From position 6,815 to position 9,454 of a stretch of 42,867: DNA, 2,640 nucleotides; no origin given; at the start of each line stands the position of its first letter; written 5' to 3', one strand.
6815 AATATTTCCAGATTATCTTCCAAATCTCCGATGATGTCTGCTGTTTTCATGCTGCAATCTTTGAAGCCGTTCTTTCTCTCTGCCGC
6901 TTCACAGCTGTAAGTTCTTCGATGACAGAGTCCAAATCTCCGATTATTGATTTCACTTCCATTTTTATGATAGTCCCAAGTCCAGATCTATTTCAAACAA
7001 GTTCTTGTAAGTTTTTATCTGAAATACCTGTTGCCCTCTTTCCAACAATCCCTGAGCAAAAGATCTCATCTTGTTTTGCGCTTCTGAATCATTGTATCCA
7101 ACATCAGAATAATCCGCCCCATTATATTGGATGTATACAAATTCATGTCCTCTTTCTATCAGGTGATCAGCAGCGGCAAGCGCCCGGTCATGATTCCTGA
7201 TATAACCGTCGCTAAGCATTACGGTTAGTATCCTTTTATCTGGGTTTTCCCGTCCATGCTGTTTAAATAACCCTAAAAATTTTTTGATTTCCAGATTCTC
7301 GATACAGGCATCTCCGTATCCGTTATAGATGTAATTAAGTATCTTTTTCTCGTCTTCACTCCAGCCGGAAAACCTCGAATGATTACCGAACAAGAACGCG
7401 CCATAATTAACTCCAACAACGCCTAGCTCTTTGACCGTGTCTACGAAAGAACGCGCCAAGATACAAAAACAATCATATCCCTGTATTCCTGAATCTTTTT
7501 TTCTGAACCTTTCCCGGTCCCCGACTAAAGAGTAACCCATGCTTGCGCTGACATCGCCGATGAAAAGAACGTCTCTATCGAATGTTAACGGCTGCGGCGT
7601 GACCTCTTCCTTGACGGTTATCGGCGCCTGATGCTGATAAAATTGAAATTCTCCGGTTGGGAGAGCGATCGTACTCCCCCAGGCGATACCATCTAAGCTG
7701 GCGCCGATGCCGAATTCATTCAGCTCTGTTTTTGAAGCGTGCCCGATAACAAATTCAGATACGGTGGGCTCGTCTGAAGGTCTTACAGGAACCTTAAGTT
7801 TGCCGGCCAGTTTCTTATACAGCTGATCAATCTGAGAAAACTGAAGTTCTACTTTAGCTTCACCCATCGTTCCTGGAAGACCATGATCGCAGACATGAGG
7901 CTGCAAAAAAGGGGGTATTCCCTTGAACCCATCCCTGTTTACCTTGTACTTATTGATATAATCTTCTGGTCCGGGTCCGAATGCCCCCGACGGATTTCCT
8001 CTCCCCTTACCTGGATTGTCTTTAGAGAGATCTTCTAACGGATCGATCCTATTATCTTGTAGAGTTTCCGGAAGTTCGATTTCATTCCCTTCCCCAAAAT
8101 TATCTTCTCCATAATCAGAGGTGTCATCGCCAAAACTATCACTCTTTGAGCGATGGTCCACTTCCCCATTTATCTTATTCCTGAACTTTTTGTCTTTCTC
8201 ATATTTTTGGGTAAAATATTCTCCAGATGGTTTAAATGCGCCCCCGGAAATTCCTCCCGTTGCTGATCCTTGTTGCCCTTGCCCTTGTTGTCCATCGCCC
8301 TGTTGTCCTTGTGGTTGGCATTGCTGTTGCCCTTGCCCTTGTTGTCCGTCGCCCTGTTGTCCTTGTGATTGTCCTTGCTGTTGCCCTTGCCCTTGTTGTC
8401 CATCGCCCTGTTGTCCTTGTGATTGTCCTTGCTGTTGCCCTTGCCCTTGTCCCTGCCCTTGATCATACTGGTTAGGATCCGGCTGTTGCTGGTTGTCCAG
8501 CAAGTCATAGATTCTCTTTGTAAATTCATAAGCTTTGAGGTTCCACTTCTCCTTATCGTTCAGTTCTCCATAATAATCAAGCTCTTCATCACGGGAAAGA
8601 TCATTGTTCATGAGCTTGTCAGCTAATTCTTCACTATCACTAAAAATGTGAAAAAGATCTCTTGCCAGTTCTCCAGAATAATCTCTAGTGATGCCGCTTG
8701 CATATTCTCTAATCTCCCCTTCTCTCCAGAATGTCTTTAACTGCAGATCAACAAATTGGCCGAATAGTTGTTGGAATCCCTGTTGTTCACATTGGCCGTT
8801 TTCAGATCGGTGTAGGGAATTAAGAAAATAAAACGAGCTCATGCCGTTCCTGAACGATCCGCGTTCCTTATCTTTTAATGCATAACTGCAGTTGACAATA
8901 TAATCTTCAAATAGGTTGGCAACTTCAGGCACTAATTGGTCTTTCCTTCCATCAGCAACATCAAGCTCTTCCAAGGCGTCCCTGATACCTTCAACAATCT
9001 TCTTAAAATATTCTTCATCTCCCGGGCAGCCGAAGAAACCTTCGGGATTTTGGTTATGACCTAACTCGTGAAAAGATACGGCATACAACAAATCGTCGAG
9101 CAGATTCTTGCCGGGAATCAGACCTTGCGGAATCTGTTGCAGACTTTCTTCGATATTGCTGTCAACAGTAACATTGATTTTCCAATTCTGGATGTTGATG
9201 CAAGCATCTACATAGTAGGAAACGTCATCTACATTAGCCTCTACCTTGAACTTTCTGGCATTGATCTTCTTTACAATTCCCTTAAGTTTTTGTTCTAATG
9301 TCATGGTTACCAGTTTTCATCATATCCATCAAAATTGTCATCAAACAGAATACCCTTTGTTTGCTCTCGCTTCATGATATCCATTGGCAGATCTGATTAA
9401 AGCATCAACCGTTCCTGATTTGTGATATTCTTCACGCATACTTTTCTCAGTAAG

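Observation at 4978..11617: Six-gene AbrB / MoxR-like AAA+ / P-Q-rich / HExxH-VWA / 33-aa / helical-repeat operon resembling NTPase-VWA ternary conflict or chaperone systems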

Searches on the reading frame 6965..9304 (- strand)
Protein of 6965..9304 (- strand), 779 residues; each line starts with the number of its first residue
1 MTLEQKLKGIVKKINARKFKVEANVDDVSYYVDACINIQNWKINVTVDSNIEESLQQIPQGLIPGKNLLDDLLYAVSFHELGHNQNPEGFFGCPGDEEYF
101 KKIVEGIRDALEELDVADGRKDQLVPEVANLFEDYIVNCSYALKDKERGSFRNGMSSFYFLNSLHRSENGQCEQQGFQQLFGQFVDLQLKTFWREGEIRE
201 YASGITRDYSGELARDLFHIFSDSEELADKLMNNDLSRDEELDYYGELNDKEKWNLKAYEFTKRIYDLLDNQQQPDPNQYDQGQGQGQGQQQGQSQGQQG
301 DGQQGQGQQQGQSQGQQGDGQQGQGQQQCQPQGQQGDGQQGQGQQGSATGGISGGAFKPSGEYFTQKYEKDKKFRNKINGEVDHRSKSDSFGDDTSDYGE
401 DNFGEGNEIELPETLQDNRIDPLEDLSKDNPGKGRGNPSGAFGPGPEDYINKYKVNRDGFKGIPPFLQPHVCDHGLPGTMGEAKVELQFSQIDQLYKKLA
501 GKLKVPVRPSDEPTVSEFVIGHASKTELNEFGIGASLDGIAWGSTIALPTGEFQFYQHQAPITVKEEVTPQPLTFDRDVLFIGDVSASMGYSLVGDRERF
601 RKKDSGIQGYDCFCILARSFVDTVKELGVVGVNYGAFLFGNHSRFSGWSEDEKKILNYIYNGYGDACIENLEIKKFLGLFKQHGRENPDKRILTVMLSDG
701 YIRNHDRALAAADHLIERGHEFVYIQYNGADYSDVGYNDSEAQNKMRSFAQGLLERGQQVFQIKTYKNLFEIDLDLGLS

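Call 5: search_protein_families(library=pfam, proteins=[window:6968-9304:-], max_evalue=0.1)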
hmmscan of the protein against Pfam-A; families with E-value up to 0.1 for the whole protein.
window:6968-9304:- (779 aa): 0 families
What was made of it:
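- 6965..9304 (-): 779-aa HExxH domain, Q/G-rich linker and VWA domain protein (HELGH 9056-9070; invariant Cys93-Pro94; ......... motif; DVSAS 7541-7555; SDG). The single protein has no Pfam hit (call 5).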

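Call 9: search_protein_families(library=padloc, proteins=[window:6968-9304:-], max_evalue=0.1)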
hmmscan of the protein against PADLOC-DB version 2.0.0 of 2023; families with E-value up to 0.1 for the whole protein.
window:6968-9304:- (779 aa): 0 families

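Call 10: search_protein_families(library=ncbifam, proteins=[window:6968-9304:-], max_evalue=0.1)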
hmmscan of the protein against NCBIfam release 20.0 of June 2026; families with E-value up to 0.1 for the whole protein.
window:6968-9304:- (779 aa): 1 family
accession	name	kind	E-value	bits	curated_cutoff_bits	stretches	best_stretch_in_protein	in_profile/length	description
NF033849.1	ser_rich_anae_1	subfamily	0.092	10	650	0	282-358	275-347/1163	serine-rich protein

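Call 11: search_protein_families(library=phrogs, proteins=[window:6968-9304:-], max_evalue=0.1)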
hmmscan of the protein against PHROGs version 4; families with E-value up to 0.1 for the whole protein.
window:6968-9304:- (779 aa): 0 families

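Call 12: find_encoding_contigs(protein=window:6965-9304:-, flank=10000, max_places=6)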
Protein window:6965-9304:- (779 aa): no gene with exactly this product is on record in the collection.

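Call 13: find_homologous_proteins(query=window:6968-9304:-)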
Query window:6968-9304:- (779 aa): 6 proteins with E <= 0.001 among 8000 candidates.
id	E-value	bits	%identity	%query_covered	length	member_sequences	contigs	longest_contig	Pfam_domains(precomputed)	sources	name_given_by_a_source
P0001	0.0e+0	1720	97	100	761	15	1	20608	-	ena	-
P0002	1.7e-156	541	43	96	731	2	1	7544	-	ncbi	-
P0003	1.2e-145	505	37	99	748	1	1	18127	-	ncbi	-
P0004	1.0e-5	42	25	9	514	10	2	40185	PF13203.13,PF09967.16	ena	-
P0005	2.0e-5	41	32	3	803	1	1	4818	PF13203.13,PF09967.16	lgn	-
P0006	2.2e-4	38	45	3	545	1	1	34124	-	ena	-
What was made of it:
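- On DUF2201-type metallopeptidase-VWA (PF13203 + PF09967, COG3864): The hits to P0004-P0006 in call 13 cover only 3-9% of the query.
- Tried and rejected: Hits to DUF2201 proteins in call 13.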

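Call 14: find_encoding_contigs(protein=P0001, flank=10000, max_places=4)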
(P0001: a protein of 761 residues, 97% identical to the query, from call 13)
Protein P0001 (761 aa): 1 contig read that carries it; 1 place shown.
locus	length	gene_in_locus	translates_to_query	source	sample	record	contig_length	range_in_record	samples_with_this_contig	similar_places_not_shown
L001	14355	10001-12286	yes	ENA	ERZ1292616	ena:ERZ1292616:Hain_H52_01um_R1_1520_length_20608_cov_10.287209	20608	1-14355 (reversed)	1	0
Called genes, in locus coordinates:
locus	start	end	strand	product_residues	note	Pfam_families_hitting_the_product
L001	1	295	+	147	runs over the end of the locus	PF02502:LacAB_rpiB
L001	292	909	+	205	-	PF00834:Ribul_P_3_epim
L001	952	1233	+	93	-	-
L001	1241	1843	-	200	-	PF07690:MFS_1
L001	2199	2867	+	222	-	PF20582:UPF0758_N, PF04002:RadC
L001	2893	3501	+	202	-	PF02778:tRNA_int_endo_N, PF01974:tRNA_int_endo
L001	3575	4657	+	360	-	-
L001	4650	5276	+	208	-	-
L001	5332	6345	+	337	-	PF00752:XPG_N, PF00867:XPG_I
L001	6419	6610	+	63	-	-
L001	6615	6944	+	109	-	-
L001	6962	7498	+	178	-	PF01928:CYTH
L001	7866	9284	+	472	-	-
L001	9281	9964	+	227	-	-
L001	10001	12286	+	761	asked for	-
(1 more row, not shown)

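Call 15: find_encoding_contigs(protein=P0002, flank=10000, max_places=4)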
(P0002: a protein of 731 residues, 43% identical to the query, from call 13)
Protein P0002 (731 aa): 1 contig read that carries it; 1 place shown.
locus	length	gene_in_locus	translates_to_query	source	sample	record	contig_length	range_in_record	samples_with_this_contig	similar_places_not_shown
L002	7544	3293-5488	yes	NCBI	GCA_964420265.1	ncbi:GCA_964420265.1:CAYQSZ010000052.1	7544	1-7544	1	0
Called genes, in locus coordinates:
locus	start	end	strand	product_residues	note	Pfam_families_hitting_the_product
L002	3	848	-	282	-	?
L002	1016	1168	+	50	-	-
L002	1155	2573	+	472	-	-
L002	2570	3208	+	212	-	-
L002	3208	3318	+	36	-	-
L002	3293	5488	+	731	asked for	-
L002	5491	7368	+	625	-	PF13424:TPR_12 (faint)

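Call 16: find_encoding_contigs(protein=P0003, flank=10000, max_places=4)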
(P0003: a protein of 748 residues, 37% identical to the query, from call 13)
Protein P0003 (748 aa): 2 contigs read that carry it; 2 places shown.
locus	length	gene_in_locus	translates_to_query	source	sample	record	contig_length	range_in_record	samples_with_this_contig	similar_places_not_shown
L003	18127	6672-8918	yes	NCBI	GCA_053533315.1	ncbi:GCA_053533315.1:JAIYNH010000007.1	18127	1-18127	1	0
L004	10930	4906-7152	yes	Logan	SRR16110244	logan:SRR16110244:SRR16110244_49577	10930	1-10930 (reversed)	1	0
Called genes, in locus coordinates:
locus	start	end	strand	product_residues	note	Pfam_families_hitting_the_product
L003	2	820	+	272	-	?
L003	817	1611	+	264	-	PF01259:SAICAR_synt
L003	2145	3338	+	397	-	PF01636:APH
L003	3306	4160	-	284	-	PF04014:MazE_antitoxin (weak)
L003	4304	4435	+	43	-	-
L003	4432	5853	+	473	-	-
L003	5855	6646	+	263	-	-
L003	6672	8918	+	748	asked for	-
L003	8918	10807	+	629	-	-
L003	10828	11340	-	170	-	PF01569:PAP2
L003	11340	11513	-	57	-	-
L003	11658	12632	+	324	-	PF01380:SIS (weak), PF10432:bact-PGI_C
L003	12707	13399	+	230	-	PF11848:DUF3368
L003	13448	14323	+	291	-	PF17773:UPF0176_N, PF00581:Rhodanese, PF12368:Rhodanese_C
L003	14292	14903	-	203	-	PF25084:LbH_EIF2B (faint), PF25087:GMPPB_C, PF00132:Hexapep (weak)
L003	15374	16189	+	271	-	PF20434:BD-FAE (faint), PF02129:Peptidase_S15, PF12146:Hydrolase_4 (faint), PF00326:Peptidase_S9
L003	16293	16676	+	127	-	-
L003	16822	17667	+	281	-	PF02498:Bro-N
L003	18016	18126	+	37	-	?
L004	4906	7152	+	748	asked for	-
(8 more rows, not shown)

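Call 29: search_protein_families(library=pfam, max_evalue=0.1, proteins=[P0004, P0005, P0006])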
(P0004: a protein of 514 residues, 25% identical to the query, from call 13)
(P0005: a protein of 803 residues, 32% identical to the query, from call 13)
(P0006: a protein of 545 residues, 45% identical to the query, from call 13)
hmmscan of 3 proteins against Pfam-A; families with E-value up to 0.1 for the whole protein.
P0004 (514 aa): 6 families
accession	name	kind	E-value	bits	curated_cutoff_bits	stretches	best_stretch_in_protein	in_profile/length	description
PF13203.12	DUF2201_N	-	1.5e-13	51.4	23.2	1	21-217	13-196/271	Putative metallopeptidase domain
PF09967.15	DUF2201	-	3.9e-07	30.7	26.4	1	389-472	3-89/123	VWA-like domain (DUF2201)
PF09288.16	UBA_3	-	0.045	14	20.4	0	315-344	10-39/55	Fungal ubiquitin-associated domain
PF13519.12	VWA_2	-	0.081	14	27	0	390-471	4-106/107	von Willebrand factor type A domain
PF10440.15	WIYLD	-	0.088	13.1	27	0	312-338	6-32/61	Ubiquitin-binding WIYLD domain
PF03153.18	TFIIA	-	0.092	13.1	36.2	0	182-300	176-287/415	Transcription factor IIA, alpha/beta subunit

P0005 (803 aa): 4 families
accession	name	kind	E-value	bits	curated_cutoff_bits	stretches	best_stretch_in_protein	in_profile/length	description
PF13203.12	DUF2201_N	-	1.2e-26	94.4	23.2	1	304-643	13-257/271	Putative metallopeptidase domain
PF09967.15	DUF2201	-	1.2e-11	45.2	26.4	1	663-800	3-121/123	VWA-like domain (DUF2201)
PF13519.12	VWA_2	-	0.03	15.4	27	0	663-759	3-106/107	von Willebrand factor type A domain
PF03153.18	TFIIA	-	0.094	13.1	36.2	0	439-601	146-290/415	Transcription factor IIA, alpha/beta subunit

P0006 (545 aa): 2 families
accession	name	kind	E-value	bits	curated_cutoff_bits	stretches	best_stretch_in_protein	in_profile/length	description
PF13203.12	DUF2201_N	-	0.0014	18.8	23.2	1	122-264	82-166/271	Putative metallopeptidase domain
PF10087.14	DUF2325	-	0.074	13.7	33.6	0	472-541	10-82/94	Uncharacterized protein conserved in bacteria (DUF2325)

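Call 32: search_solved_structures(query=A2, max_evalue=1)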
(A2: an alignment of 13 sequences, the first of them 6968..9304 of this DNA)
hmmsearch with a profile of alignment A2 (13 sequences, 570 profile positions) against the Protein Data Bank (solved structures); distinct sequences matched with E-value up to 1: 13.
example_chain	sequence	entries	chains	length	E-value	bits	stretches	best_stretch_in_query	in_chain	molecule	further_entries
4cn8_A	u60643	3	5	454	3.2e-10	42.7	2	387-564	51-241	PROXIMAL THREAD MATRIX PROTEIN 1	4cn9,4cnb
2l69_A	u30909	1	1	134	3.6e-07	32.6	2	479-560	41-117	Rossmann 2x3 fold protein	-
2lrh_A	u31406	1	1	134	0.00026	23.1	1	519-558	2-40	De novo designed protein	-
2lci_A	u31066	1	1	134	0.0011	21.1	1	521-558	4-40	Protein OR36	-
2lr0_A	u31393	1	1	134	0.0011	21.1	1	521-558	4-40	P-loop ntpase fold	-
6m3y_A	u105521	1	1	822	0.004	19.3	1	376-456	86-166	Pilus assembly protein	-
6m48_A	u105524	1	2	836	0.0041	19.2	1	376-455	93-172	SpaC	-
9han_B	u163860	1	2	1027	0.024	16.7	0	392-502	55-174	Collagen type VI alpha 2 chain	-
4hql_A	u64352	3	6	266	0.025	16.6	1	460-538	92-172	Sporozoite surface protein 2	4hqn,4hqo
4rck_A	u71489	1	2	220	0.072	15.1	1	385-504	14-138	Hypothetical membrane spanning protein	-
2z2t_D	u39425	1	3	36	0.52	12.3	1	238-265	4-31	Fusion inhibitor peptide SC34EK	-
5h0n_B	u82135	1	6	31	0.73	11.8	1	237-260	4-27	HIV-1 fusion inhibitor MT-WQ-IDL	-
2xgg_A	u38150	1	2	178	0.73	11.8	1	386-405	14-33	MICRONEME PROTEIN 2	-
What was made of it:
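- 6965..9304 (-): The family profile hits VWA structures, 4cn8 at E 3e-10 (call 32).
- On VWA domain with MIDAS: The family profile hits 4cn8 at E 3e-10 along with other VWA structures (call 32).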

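Call 43: predict_structure(alignment_id=A4)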
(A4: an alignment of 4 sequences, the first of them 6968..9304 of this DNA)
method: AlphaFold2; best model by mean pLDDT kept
length: 779 residues; sequences in the alignment: 4
mean_pLDDT: 33.5   pTM: 0.27
mean pLDDT of the five models: 33.5, 33.2, 32.5, 31.7, 30.9
residues with pLDDT >= 90: 0; 70-90: 15; 50-70: 62; < 50: 702
segments of 3 or more residues with pLDDT < 50: 1-117, 124-224, 236-691, 729-739, 765-767, 776-779
pLDDT, mean of each block of 10 residues (from residue 1): 39 34 29 23 24 30 31 28 25 32 45 45 46 37 30 31 32 34 32 33 37 42 49 49 39 34 35 32 27 25 27 28 25 25 22 22 33 33 26 24 22 21 23 23 25 25 23 21 23 31 25 25 25 30 29 26 27 32 34 29 31 36 33 27 30 37 27 31 41 54 55 58 59 38 66 77 54 46
secondary structure, 60 per line:
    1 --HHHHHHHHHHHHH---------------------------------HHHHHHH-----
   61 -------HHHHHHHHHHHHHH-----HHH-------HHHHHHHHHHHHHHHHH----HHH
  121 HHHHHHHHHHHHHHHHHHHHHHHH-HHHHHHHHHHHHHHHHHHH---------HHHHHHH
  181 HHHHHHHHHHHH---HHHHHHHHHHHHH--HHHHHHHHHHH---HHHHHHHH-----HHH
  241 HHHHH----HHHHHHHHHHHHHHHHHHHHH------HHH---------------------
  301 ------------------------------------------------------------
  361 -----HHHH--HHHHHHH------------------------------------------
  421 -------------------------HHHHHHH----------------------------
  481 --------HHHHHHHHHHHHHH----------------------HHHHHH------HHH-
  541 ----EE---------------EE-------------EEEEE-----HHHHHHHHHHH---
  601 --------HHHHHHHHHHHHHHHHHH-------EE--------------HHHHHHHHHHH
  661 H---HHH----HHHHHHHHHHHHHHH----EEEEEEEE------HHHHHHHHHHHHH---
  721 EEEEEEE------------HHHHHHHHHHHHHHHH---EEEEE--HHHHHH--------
elements in order (helices of 4 or more, strands of 3 or more residues): H3-15 H49-55 H68-81 H97-113 H118-144 H146-164 H174-192 H196-208 H211-221 H225-232 H238-245 H250-270 H366-369 H372-378 H446-452 H489-502 H525-530 E577-581 H587-597 H609-626 H650-661 H672-686 E691-698 H705-717 E721-727 H740-755 E759-763 H766-771
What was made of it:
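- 6965..9304 (-): The AF2 model failed at pLDDT 33.5 (call 43).
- On Zincin metallopeptidases: The structure model failed (call 43).
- Tried and rejected: The model had pLDDT 33.5 and was not used (call 43).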
